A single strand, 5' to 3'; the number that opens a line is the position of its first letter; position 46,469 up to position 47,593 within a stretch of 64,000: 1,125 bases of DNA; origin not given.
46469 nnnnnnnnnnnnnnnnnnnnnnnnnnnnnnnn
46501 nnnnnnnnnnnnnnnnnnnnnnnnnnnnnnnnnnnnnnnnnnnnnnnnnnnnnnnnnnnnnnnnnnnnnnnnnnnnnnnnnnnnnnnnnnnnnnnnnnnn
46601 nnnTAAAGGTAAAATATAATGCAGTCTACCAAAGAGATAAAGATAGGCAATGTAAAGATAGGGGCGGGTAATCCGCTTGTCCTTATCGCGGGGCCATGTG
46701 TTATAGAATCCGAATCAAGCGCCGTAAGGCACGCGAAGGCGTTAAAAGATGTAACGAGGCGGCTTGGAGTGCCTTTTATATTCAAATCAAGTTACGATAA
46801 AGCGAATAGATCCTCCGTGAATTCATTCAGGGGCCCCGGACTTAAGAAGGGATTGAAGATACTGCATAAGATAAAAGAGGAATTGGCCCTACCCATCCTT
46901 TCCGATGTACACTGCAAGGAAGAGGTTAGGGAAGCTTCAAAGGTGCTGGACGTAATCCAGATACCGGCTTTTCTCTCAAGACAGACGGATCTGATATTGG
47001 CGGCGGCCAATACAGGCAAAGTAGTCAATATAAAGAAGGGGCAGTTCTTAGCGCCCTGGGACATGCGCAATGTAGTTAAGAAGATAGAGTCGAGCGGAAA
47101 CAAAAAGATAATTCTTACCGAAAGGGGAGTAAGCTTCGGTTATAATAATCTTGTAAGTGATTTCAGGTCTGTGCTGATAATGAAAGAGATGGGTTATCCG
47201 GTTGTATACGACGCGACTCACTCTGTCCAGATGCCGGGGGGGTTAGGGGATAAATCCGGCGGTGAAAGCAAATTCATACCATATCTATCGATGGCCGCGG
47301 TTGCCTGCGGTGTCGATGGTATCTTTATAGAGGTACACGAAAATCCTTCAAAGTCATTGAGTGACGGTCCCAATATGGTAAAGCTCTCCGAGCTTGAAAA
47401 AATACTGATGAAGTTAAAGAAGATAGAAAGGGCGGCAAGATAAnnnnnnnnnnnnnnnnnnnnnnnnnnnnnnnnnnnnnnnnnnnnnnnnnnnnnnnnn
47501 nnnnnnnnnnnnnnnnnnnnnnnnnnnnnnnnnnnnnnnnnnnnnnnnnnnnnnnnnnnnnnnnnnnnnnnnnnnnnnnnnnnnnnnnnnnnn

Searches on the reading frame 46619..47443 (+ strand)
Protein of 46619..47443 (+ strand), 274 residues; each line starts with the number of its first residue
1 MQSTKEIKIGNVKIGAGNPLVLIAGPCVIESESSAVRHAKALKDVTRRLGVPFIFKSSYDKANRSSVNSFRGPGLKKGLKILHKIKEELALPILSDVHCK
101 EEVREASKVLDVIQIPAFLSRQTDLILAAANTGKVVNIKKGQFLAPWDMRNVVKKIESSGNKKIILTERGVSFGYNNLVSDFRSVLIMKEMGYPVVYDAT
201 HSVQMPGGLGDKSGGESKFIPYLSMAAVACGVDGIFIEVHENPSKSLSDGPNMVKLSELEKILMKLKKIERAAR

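Call 82: search_protein_families(library=pfam, max_evalue=1e-8, proteins=[window:46619-47443:+])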
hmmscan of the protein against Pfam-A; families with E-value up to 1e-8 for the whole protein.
window:46619-47443:+ (274 aa): 1 family
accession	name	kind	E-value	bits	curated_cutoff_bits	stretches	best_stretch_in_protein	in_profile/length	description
PF00793.26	DAHP_synth_1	-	4.7e-76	255.7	25.5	1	11-270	9-265/270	DAHP synthetase I family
